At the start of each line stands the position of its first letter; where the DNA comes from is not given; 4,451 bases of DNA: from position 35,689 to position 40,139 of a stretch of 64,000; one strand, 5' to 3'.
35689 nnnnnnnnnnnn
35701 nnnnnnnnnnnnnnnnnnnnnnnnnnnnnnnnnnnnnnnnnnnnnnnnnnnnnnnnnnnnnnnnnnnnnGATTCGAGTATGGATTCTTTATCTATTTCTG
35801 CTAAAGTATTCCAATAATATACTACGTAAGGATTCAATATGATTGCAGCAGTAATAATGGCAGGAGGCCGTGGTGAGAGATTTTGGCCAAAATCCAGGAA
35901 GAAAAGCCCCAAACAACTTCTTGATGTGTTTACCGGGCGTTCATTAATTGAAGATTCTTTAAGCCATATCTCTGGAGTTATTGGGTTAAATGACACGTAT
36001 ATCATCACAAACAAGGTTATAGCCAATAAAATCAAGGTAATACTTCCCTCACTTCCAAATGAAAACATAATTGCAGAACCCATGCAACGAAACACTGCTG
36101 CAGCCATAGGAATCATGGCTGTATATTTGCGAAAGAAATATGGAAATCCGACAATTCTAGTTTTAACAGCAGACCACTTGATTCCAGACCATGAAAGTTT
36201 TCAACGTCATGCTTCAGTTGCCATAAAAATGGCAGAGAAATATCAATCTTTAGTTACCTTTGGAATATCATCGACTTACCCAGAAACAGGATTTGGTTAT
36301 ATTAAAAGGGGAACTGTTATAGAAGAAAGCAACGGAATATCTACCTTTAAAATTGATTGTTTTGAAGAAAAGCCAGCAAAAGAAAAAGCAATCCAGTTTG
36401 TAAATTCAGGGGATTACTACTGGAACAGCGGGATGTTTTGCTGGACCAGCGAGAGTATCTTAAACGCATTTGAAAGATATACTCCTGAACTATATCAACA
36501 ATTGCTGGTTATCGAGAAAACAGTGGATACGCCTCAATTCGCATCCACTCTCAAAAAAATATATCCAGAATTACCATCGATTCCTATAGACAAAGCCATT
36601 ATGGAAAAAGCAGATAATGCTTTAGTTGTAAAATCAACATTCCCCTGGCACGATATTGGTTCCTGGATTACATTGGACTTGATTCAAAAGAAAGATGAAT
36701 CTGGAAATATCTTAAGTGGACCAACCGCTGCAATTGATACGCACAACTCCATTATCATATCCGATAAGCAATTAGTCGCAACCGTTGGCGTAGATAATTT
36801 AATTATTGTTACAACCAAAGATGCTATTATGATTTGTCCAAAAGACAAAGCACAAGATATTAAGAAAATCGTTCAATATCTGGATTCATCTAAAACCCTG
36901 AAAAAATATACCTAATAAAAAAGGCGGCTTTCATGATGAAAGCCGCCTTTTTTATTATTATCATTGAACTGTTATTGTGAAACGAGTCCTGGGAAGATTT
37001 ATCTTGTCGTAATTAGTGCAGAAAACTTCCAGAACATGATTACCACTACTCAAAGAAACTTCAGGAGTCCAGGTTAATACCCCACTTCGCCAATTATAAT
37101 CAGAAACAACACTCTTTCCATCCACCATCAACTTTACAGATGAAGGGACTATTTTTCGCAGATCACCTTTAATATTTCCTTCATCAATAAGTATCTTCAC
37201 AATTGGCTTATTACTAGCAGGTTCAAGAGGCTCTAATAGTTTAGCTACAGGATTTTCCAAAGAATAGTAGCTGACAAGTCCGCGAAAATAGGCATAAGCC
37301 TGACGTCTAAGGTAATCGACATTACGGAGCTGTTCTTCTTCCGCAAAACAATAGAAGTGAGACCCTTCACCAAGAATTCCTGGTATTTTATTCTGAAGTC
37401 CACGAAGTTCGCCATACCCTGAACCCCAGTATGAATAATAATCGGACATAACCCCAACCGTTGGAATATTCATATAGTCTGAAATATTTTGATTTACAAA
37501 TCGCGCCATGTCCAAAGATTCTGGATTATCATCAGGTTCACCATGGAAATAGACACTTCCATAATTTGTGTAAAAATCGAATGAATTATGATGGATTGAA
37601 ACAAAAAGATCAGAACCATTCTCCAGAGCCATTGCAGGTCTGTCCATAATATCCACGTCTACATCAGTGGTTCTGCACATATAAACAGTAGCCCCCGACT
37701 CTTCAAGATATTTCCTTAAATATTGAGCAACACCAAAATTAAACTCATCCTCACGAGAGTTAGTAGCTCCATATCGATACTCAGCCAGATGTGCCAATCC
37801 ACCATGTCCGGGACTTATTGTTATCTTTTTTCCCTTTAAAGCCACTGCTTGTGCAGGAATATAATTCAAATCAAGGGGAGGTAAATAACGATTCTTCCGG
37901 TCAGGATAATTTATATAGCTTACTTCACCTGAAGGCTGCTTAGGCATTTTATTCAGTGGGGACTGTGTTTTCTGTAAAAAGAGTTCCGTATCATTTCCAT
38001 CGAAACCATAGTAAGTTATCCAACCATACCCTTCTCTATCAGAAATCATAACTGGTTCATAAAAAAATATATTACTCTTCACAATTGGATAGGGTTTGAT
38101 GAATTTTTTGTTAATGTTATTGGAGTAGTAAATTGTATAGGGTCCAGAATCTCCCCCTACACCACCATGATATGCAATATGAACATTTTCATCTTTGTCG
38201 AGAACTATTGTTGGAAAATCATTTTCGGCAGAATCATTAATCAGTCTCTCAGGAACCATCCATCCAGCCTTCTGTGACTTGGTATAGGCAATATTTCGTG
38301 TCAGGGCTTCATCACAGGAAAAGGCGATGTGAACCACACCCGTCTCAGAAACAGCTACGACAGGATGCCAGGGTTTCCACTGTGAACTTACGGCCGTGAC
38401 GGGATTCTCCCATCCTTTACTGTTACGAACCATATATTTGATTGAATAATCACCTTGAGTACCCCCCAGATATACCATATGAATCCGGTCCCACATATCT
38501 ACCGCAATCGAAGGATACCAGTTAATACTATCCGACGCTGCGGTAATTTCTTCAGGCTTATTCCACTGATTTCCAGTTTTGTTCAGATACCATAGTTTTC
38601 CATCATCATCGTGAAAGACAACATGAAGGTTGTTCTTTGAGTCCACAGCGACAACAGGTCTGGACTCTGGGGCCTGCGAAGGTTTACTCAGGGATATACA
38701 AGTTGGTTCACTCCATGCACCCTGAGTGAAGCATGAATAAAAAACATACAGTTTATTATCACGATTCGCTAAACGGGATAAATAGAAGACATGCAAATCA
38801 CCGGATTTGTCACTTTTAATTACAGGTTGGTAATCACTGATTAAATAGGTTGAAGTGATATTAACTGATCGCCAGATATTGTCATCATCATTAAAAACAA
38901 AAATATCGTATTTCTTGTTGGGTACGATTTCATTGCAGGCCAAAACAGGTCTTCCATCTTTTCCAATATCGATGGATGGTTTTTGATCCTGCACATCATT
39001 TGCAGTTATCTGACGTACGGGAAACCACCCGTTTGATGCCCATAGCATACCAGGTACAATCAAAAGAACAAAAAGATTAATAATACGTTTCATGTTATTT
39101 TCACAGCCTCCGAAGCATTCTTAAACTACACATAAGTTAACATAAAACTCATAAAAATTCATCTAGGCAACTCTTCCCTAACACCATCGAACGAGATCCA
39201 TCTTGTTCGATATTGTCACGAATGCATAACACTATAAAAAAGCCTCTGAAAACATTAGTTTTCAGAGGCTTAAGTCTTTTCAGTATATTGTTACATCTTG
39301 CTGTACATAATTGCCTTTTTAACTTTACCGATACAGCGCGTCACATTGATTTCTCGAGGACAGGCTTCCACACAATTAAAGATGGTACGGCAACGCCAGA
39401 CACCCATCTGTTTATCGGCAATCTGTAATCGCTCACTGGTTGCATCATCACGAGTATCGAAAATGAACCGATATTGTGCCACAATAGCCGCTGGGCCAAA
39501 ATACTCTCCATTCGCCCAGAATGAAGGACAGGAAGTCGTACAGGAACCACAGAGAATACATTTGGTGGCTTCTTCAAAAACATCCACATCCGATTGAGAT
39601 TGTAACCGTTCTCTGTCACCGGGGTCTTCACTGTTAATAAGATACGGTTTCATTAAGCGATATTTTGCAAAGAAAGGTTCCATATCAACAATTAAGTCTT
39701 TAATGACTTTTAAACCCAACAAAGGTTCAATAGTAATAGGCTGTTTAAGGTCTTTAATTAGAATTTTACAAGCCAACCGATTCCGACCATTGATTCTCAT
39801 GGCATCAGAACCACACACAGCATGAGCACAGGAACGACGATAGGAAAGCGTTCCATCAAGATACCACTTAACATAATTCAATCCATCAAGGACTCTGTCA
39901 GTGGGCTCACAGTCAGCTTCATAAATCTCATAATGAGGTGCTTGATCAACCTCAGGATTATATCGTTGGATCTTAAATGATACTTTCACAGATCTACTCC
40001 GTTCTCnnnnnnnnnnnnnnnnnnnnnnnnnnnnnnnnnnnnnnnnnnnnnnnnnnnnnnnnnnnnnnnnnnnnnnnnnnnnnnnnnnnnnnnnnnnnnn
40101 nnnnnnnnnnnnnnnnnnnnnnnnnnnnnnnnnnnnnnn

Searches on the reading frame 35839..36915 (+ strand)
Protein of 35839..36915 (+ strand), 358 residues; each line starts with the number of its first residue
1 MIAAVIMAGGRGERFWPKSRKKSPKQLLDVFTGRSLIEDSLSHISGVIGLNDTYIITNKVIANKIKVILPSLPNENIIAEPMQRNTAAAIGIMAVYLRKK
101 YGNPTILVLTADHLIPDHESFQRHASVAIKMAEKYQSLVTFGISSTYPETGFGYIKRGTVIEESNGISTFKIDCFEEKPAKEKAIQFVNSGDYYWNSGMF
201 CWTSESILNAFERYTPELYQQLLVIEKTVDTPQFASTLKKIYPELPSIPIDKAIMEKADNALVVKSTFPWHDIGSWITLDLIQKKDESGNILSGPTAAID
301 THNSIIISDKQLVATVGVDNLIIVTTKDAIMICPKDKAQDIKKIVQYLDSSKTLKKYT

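Call 48: search_protein_families(library=pfam, proteins=[window:35839-36915:+], max_evalue=0.00001)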
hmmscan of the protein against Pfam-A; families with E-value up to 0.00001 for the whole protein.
window:35839-36915:+ (358 aa): 3 families
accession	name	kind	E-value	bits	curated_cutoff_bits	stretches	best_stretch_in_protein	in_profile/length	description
PF00483.29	NTP_transferase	-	7.4e-37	127.7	21.2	1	4-286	2-242/245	Nucleotidyl transferase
PF22640.1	ManC_GMP_beta-helix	-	3e-21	75.5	27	1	298-348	5-55/55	MannoseP isomerase/GMP-like beta-helix domain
PF12804.13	NTP_transf_3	-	6.4e-07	30.1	27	1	4-128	1-111/160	MobA-like NTP transferase domain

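Call 51: search_protein_families(library=ncbifam, proteins=[window:35839-36915:+], max_evalue=0.00001)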
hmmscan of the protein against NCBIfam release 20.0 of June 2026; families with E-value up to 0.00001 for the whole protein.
window:35839-36915:+ (358 aa): 4 families
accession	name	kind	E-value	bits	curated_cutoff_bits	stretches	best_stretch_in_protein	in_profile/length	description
TIGR01479.1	GMP_PMI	equivalog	5.7e-95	318.8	372.95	1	2-354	1-351/467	mannose-1-phosphate guanylyltransferase/mannose-6-phosphate isomerase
NF012004.0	PRK15460.1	equivalog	2.2e-71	240.9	859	1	4-349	8-356/478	mannose-1-phosphate guanyltransferase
TIGR03992.1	Arch_glmU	subfamily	1.4e-08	34.1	292.1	1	3-204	2-177/393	bifunctional sugar-1-phosphate nucleotidylyltransferase/acetyltransferase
NF041173.1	Sug_nt_acttase_Thmprot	equivalog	7.8e-06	25.1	600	0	3-116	2-109/405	bifunctional sugar-1-phosphate nucleotidylyltransferase/acetyltransferase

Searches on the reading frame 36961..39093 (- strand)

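Call 48: search_protein_families(library=pfam, proteins=[window:36961-39093:-], max_evalue=0.00001)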
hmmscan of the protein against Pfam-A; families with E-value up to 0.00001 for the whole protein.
window:36961-39093:- (710 aa): 1 family
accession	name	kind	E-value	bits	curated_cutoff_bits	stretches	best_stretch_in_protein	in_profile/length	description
PF01520.23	Amidase_3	-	1.3e-22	81.1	27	1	424-606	1-172/174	N-acetylmuramoyl-L-alanine amidase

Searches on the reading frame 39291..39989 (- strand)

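Call 49: search_protein_families(library=pfam, proteins=[window:39291-39989:-], max_evalue=0.00001)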
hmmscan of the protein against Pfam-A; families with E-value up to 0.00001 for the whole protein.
window:39291-39989:- (232 aa): 5 families
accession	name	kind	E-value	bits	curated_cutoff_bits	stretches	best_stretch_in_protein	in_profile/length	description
PF13085.11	Fer2_3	-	6.3e-35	119.9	27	1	5-107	2-106/107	2Fe-2S iron-sulfur cluster binding domain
PF13237.11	Fer4_10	-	2.8e-14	53.2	25.5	1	138-211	3-53/53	4Fe-4S dicluster domain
PF13183.11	Fer4_8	-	5.6e-11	43.3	27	1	140-214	1-68/68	4Fe-4S dicluster domain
PF13534.11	Fer4_17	-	8.1e-09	36.3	22.2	1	143-215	1-61/61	4Fe-4S dicluster domain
PF12838.12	Fer4_7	-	5.1e-06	27.3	27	1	143-213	1-51/52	4Fe-4S dicluster domain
